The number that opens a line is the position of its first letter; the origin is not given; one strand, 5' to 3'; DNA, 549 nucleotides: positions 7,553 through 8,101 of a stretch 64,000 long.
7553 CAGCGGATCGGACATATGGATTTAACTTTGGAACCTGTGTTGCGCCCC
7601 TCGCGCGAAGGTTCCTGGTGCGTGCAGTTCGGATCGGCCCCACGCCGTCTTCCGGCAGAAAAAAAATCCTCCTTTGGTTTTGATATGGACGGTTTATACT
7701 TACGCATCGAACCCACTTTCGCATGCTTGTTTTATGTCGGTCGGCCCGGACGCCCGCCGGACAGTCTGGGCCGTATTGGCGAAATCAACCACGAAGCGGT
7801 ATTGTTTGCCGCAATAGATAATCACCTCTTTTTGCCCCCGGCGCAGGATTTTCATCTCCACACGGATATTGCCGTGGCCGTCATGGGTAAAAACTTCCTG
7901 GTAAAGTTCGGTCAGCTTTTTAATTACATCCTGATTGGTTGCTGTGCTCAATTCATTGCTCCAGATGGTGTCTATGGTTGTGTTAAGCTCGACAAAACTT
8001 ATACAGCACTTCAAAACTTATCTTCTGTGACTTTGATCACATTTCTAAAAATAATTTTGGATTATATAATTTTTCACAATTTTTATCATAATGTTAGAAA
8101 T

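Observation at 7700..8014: Paralogous small proteins (LYQE-THDG-...CG.xYRF family) each paired with a CRP-type site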

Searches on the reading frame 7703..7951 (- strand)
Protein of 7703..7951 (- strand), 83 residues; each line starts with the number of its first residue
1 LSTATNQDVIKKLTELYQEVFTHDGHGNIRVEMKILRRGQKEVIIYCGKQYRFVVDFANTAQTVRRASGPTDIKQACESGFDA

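Call 10: find_homologous_proteins(query=A1, max_evalue=0.01)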
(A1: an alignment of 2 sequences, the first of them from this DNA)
Query A1 (2 sequences) (83 aa, profile of the alignment): 132 proteins with E <= 0.01 among 177 candidates; the best 120 are listed.
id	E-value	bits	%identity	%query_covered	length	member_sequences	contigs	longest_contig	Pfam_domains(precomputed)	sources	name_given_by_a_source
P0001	2.1e-83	295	39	71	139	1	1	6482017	-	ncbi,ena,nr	nr:hypothetical protein [uncultured Desulfobacter sp.]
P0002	6.6e-34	135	99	100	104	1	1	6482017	-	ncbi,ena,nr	nr:hypothetical protein [uncultured Desulfobacter sp.]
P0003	1.2e-33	134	24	95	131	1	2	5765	-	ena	-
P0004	6.1e-31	125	36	60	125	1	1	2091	-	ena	-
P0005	3.1e-29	120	34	77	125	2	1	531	-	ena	-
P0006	7.0e-29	119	35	83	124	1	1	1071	-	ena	-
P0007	2.2e-28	117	53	48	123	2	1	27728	-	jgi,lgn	jgi:hypothetical protein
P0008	2.5e-25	107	75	100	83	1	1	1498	-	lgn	-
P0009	6.9e-25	106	81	75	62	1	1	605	-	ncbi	-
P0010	4.8e-24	103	77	73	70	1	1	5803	-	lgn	-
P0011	8.6e-24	102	78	77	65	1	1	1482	-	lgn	-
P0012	8.8e-24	102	71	100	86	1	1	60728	-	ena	-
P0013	2.6e-23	101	72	65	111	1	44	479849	-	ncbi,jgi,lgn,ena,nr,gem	ncbi:MAG TPA: hypothetical protein PKH69_05525 [Thiobacillaceae bacterium]|nr:hypothetical protein [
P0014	2.6e-23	101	74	65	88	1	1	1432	-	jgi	jgi:hypothetical protein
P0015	3.0e-23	100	64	84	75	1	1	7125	-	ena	-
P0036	1.3e-21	95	60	100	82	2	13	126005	-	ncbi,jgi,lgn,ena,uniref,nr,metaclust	ncbi:hypothetical protein [Desulfobulbus elongatus]|uniref:hypothetical protein n=1 Tax=Desulfobulbu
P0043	4.5e-21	93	72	72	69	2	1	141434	-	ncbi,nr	ncbi:MAG: hypothetical protein LBT74_09360 [Acidobacteriota bacterium]|nr:hypothetical protein [Acid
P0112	3.4e-16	77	65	59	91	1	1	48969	-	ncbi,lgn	ncbi:MAG: hypothetical protein OCD00_13770 [Colwellia sp.]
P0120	1.0e-14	73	59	82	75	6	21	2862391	-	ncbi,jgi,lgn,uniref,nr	ncbi:hypothetical protein [Methylovorus sp. MP688]|jgi:hypothetical protein|uniref:hypothetical prot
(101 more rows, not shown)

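Call 14: find_encoding_contigs(protein=P0002, flank=10000, max_places=2)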
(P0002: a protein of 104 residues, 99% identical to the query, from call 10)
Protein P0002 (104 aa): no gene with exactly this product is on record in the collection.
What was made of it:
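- Tried and rejected: Exact look-up of the 104-aa annotated form of A: not on record (call 14).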

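Call 17: find_encoding_contigs(protein=P0120, flank=8000, max_places=2)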
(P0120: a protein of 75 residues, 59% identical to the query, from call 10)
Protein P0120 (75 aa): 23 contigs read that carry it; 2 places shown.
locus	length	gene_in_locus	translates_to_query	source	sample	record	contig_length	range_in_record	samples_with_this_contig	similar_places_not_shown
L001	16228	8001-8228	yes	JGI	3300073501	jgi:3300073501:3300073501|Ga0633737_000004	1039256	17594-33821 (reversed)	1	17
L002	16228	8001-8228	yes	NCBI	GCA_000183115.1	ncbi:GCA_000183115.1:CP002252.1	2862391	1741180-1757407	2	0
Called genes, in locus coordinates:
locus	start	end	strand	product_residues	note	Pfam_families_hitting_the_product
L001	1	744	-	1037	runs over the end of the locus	PF00873:ACR_tran, PF03176:MMPL, PF02355:SecD_SecF_C (faint)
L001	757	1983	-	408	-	PF25954:Beta-barrel_RND_2 (faint), PF25975:CzcB_C (faint), PF25917:BSH_RND, PF25878:HH_AAEA_pHBA, PF25876:HH_MFP_RND, PF25944:Beta-barrel_RND, PF25967:RND-MFP_C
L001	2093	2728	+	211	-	PF00440:TetR_N, PF08361:TetR_C_2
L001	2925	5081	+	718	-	PF08448:PAS_4, PF08447:PAS_3, PF00989:PAS, PF08448:PAS_4, PF13426:PAS_9, PF08447:PAS_3, PF00990:GGDEF, PF00563:EAL, +2 more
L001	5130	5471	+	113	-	-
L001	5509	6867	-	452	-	PF00919:UPF0004, PF04055:Radical_SAM, PF18693:TRAM_2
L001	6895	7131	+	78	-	-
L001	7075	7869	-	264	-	PF02535:Zip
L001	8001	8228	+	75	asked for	-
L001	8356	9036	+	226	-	PF07589:PEP_exosort_dom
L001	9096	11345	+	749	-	PF07715:Plug, PF00593:TonB_dep_Rec_b-barrel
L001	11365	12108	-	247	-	PF02578:Cu-oxidase_4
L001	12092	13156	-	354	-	PF00849:PseudoU_synth_2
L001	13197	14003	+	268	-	PF13512:TPR_18, PF13174:TPR_6 (faint), PF13525:YfiO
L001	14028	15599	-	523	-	PF00005:ABC_tran (faint), PF01926:MMR_HSR1, PF02421:FeoB_N, PF00009:GTP_EFTU, PF01926:MMR_HSR1, PF02421:FeoB_N, PF04548:AIG1 (weak), PF14714:KH_dom-like, +7 more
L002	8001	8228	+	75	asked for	-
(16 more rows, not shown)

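Call 18: find_encoding_contigs(protein=P0013, flank=8000, max_places=2)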
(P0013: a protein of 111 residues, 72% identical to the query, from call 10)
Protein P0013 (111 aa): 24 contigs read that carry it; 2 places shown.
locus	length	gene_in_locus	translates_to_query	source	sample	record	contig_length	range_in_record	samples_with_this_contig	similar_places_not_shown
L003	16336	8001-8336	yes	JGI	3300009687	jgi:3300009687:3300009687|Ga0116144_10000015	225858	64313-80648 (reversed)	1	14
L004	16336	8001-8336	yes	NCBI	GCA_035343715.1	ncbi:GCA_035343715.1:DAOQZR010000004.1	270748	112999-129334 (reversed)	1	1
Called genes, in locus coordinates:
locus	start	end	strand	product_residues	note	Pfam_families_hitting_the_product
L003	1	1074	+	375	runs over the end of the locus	PF07433:DUF1513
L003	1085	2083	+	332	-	-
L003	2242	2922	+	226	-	PF13640:2OG-FeII_Oxy_3, PF18331:PKHD_C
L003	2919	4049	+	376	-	PF01070:FMN_dh, PF05690:ThiG (faint)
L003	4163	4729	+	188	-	PF00578:AhpC-TSA, PF08534:Redoxin, PF10417:1-cysPrx_C (weak)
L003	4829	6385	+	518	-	PF13192:Thioredoxin_3 (weak), PF00890:FAD_binding_2 (faint), PF01134:GIDA (weak), PF03486:HI0933_like (faint), PF07992:Pyr_redox_2, PF12831:FAD_oxidored, PF13738:Pyr_redox_3, PF00070:Pyr_redox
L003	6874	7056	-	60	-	-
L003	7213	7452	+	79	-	PF10636:hemP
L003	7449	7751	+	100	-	-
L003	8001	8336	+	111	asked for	-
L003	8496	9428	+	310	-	PF07963:N_methyl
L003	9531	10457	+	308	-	PF07963:N_methyl (weak)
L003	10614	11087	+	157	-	-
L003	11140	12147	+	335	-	-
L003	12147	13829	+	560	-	-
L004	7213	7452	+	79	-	PF10636:hemP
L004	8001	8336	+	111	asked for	-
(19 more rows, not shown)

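Call 19: find_encoding_contigs(protein=P0036, flank=8000, max_places=2)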
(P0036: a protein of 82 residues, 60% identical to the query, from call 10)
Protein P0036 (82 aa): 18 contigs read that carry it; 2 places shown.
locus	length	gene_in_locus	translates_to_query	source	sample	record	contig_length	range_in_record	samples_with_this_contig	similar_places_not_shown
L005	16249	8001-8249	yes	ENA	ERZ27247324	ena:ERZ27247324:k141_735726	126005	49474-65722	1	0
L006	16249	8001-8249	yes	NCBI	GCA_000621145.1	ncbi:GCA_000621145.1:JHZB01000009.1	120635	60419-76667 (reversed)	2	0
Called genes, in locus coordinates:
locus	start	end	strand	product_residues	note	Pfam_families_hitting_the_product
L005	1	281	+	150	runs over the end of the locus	-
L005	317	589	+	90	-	PF00216:Bac_DNA_binding, PF18291:HU-HIG (weak)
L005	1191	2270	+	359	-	PF09375:Peptidase_M75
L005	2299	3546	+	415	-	PF09375:Peptidase_M75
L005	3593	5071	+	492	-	PF06537:DHOR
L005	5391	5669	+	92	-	-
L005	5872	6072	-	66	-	-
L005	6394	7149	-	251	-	PF00027:cNMP_binding, PF13545:HTH_Crp_2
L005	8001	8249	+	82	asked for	-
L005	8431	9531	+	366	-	PF07963:N_methyl (weak)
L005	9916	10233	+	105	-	-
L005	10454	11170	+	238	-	-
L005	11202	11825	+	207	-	-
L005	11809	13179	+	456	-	-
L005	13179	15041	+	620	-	-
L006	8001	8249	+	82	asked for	-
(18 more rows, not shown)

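Call 23: search_solved_structures(query=A2, max_evalue=10)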
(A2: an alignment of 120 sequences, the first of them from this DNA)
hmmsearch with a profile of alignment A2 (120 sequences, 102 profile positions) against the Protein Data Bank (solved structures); distinct sequences matched with E-value up to 10: 1.
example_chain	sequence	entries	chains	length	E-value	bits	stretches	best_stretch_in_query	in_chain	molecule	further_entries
2nab_A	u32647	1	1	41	0.53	13.8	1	49-77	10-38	Zinc finger protein 496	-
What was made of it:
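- Tried and rejected: A PDB sequence search with the family profile gave only a chance zinc-finger hit at E 0.53 (call 23).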

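Call 24: find_encoding_contigs(protein=P0007, flank=8000, max_places=2)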
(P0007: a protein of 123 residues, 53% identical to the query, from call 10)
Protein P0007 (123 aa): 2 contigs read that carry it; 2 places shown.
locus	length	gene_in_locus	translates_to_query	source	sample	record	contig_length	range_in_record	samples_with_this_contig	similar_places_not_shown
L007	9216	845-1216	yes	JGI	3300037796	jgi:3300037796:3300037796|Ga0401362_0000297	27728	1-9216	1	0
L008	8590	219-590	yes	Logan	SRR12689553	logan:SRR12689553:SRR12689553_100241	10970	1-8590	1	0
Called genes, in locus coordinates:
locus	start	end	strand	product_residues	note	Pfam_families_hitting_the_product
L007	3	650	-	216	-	?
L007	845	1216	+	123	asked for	-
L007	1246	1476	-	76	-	-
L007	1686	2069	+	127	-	PF08334:T2SSG (weak)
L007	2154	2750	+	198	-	-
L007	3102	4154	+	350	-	PF07963:N_methyl (weak)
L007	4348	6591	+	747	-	-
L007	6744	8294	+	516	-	-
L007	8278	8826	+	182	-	-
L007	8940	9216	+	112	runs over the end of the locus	-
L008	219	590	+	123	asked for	-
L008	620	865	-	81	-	-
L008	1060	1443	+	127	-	PF08334:T2SSG (weak)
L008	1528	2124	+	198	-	-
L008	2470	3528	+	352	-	PF07963:N_methyl (weak)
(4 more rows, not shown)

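Call 25: find_encoding_contigs(protein=P0112, flank=8000, max_places=1)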
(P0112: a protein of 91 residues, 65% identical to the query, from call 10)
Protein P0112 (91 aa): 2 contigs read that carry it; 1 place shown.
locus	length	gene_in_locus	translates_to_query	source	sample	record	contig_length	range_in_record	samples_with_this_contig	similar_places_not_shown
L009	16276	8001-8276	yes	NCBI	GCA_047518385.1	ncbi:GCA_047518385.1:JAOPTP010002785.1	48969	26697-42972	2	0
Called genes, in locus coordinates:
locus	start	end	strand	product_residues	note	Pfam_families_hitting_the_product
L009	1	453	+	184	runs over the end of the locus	-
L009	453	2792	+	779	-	PF00263:Secretin, PF11920:DUF3438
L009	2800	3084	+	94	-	-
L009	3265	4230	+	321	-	PF20030:bpMoxR (weak), PF00004:AAA (weak), PF07726:AAA_3, PF07728:AAA_5, PF17863:AAA_lid_2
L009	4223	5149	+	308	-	-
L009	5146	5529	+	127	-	-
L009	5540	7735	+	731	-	PF11992:TgpA_N, PF01841:Transglut_core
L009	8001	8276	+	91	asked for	-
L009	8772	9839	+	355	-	PF07963:N_methyl (weak)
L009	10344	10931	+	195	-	-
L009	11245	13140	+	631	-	-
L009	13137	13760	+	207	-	-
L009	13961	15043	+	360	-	PF00437:T2SSE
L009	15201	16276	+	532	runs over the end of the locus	PF05157:MshEN (weak), PF00437:T2SSE, PF25199:nSTAND_NTPase5 (weak), PF13191:AAA_16 (weak)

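Call 26: find_encoding_contigs(protein=P0043, flank=8000, max_places=1)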
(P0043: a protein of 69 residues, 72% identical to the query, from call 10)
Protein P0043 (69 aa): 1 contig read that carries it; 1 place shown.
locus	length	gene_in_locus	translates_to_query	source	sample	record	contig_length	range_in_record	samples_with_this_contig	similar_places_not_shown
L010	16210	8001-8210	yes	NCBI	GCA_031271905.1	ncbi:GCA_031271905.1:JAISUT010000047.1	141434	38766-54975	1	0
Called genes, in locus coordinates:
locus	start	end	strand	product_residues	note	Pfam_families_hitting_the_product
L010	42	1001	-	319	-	PF01966:HD (faint)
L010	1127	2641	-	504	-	PF02550:AcetylCoA_hydro, PF13336:AcetylCoA_hyd_C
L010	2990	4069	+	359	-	PF00266:Aminotran_5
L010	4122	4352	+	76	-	-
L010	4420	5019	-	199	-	PF01300:Sua5_yciO_yrdC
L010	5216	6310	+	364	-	PF00180:Iso_dh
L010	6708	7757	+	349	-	PF00793:DAHP_synth_1, PF03102:NeuB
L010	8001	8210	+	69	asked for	-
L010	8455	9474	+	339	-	PF07963:N_methyl (weak)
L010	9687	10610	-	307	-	PF12146:Hydrolase_4, PF00561:Abhydrolase_1, PF12697:Abhydrolase_6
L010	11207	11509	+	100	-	-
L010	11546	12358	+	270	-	-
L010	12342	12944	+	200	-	-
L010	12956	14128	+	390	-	PF07963:N_methyl (faint)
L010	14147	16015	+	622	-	-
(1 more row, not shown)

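Call 28: predict_structure(alignment_id=A2)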
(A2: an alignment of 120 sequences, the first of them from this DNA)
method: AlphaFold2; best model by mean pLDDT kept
length: 83 residues; sequences in the alignment: 120
mean_pLDDT: 79.1   pTM: 0.60
mean pLDDT of the five models: 79.1, 79.0, 78.9, 78.1, 75.7
residues with pLDDT >= 90: 39; 70-90: 16; 50-70: 21; < 50: 7
segments of 3 or more residues with pLDDT < 50: 68-72
pLDDT, mean of each block of 10 residues (from residue 1): 83 95 89 90 95 81 49 57 61
secondary structure, 60 per line:
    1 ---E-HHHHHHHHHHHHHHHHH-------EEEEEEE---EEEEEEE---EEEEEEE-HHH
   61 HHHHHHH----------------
elements in order: H6-22 E30-36 E40-46 E50-56 H58-67
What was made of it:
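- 7700..7951 (-): Small protein A, 83 aa. True start is TTG 7951-7949; stop is 7702-7700. Short (A-type) family member. AF2 core pLDDT is above 90, with topology helix 6-22 and strands 30-36, 40-46 and 50-56 (call 28).
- From the predicted topology, the two residues lie at the same end of the sheet (call 28; inference).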

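Call 33: search_protein_representatives(alignment_id=A2)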
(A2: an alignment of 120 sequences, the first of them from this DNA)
Query: 120 sequences, 102 profile positions. Proteins with E-value up to 0.001 (for the whole library): 397; up to 1e-10: 336; up to 1e-30: 1. The best 150 are listed.
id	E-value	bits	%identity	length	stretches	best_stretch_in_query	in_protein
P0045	6.7e-31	122.6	-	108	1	5-81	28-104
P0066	1.2e-28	115.4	-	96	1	10-78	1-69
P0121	3.5e-28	113.9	-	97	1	5-78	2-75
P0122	4.1e-28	113.7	-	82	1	7-80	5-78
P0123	6.1e-28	113.1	-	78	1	8-80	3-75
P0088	8.1e-28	112.8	-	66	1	7-67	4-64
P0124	1.0e-27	112.5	-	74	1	12-76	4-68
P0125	2.5e-27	111.2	-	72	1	11-74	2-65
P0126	2.7e-27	111.1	-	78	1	9-70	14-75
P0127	2.9e-27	111.0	-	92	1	10-77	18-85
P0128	3.6e-27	110.7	-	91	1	4-82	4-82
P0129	4.8e-27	110.3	-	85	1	10-67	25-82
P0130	4.9e-27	110.2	-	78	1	8-70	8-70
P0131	8.3e-27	109.5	-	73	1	12-71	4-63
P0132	1.8e-26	108.4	-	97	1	8-78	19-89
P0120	2.3e-23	98.4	-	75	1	14-77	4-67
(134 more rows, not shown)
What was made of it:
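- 397 clusters at 50% identity, all 60-150 aa and stand-alone (call 33).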

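Call 38: find_related_loci(query=A2, collection=genome_contigs, flank=10000)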
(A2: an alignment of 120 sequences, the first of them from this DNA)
Query A2 (83 aa) in genome_contigs; peptide patterns used: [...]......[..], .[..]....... (x = any residue, [..] = any of these).
441 stretches matched a pattern; 377 encode a relative of the query (tblastn E <= 1e-3); the best 80 are kept; 80 distinct loci.
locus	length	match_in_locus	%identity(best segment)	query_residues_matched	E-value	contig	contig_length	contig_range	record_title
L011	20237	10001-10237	61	2-80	2e-28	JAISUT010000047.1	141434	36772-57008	MAG: Acidobacteriota bacterium isolate Md513_bin91 k119_2630059, whole genome shotgun sequence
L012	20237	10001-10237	60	1-83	3e-28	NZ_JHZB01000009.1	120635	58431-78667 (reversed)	Desulfobulbus elongatus DSM 2908 Q362DRAFT_scaffold00009.9_C, whole genome shotgun sequence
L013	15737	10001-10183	72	1-61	2e-28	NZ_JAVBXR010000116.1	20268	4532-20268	MAG: Desulfobulbus sp. isolate GS12 1465, whole genome shotgun sequence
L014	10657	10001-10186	73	1-62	1e-27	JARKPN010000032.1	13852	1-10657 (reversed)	MAG: Geobacteraceae bacterium isolate D180_maxbin.001 k141_53970, whole genome shotgun sequence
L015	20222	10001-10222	64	1-76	7e-28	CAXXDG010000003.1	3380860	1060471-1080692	MAG: Desulfobulbaceae bacterium isolate 52a12dbd-381b-4cd8-bae8-7ed2e1e98fd8 genome assembly, contig: contig_3, whole ge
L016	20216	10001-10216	64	1-72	4e-27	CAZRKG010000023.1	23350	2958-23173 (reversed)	MAG TPA_asm: uncultured Geobacter sp. isolate SRP192927_co2_232 genome assembly, contig: NODE_3190_length_23350_cov_5.35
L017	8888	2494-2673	65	4-63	1e-26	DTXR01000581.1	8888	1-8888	MAG TPA_asm: Chromatiaceae bacterium isolate UWMA-0197 k99_3083724, whole genome shotgun sequence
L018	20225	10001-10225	55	2-75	5e-26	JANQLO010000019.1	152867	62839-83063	MAG: Chromatiales bacterium isolate PL25a_bin.61 k99_4497586, whole genome shotgun sequence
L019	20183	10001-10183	69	1-60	6e-25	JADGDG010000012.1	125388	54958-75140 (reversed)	MAG: Gammaproteobacteria bacterium isolate BB4 NODE_124_length_125388_cov_27.244834, whole genome shotgun sequence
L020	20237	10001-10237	52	1-79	9e-25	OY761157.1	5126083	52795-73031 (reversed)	MAG: Geopsychrobacteraceae bacterium isolate 7e0229ee-3fa4-4a3a-a36e-7d24d540a0b4 genome assembly, chromosome: 1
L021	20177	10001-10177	63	1-59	8e-24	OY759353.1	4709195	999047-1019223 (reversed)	MAG: Geopsychrobacteraceae bacterium isolate b20cad9c-d1d2-40c5-8f7b-178437520c26 genome assembly, chromosome: 1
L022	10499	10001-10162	72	6-59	3e-23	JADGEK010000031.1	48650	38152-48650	MAG: Gammaproteobacteria bacterium isolate BB34 NODE_623_length_48650_cov_17.581842, whole genome shotgun sequence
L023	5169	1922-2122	63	3-68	1e-23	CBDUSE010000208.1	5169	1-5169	MAG TPA_asm: uncultured bacterium isolate SRR22302358_metabat2_11 genome assembly, contig: ERZ25746585.7938, whole genom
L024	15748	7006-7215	61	2-72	2e-23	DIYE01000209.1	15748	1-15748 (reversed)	MAG TPA_asm: Alphaproteobacteria bacterium UBA6062 UBA6062_contig_506, whole genome shotgun sequence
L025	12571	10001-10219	49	3-75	2e-23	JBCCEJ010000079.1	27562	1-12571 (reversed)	MAG: Pseudomonadota bacterium isolate P01_B01_bin.104 k141_1239371_length_27562_cov_13.0001, whole genome shotgun sequen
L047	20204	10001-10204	52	1-69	3e-22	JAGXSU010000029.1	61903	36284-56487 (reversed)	MAG: Methylomicrobium sp. isolate CROMO_BS_115_2 c_000000141099, whole genome shotgun sequence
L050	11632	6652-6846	57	2-66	5e-22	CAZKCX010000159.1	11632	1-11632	MAG TPA_asm: uncultured Planctomycetales bacterium isolate SRP141376_co2_370 genome assembly, contig: NODE_10640_length_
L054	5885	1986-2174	59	1-62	9e-22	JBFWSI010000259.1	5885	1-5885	MAG: Gammaproteobacteria bacterium isolate CA_2019_TPBF_226 NODE_52125_length_5885_cov_3.121396_TPBF, whole genome shotg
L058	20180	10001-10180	60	1-60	1e-21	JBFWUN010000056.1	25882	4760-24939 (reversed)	MAG: Gammaproteobacteria bacterium isolate CA_2019_TPBF_71 NODE_9473_length_25882_cov_34.833741_TPBF, whole genome shotg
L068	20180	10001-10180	57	4-63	4e-21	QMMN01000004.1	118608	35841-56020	MAG: Deltaproteobacteria bacterium isolate B60_G16 B60_Guay16_scaffold_00017, whole genome shotgun sequence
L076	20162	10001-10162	59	4-57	6e-21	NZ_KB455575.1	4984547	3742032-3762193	Methylotuvimicrobium buryatense 5G METBUDRAFT_scaffold1.2, whole genome shotgun sequence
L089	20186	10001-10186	58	1-60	2e-20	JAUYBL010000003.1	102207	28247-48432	MAG: Methylococcaceae bacterium isolate C19_metabat.bin.4 C19_k141_44952, whole genome shotgun sequence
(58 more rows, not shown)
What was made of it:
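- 377 loci among species-representative genomes (call 38).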
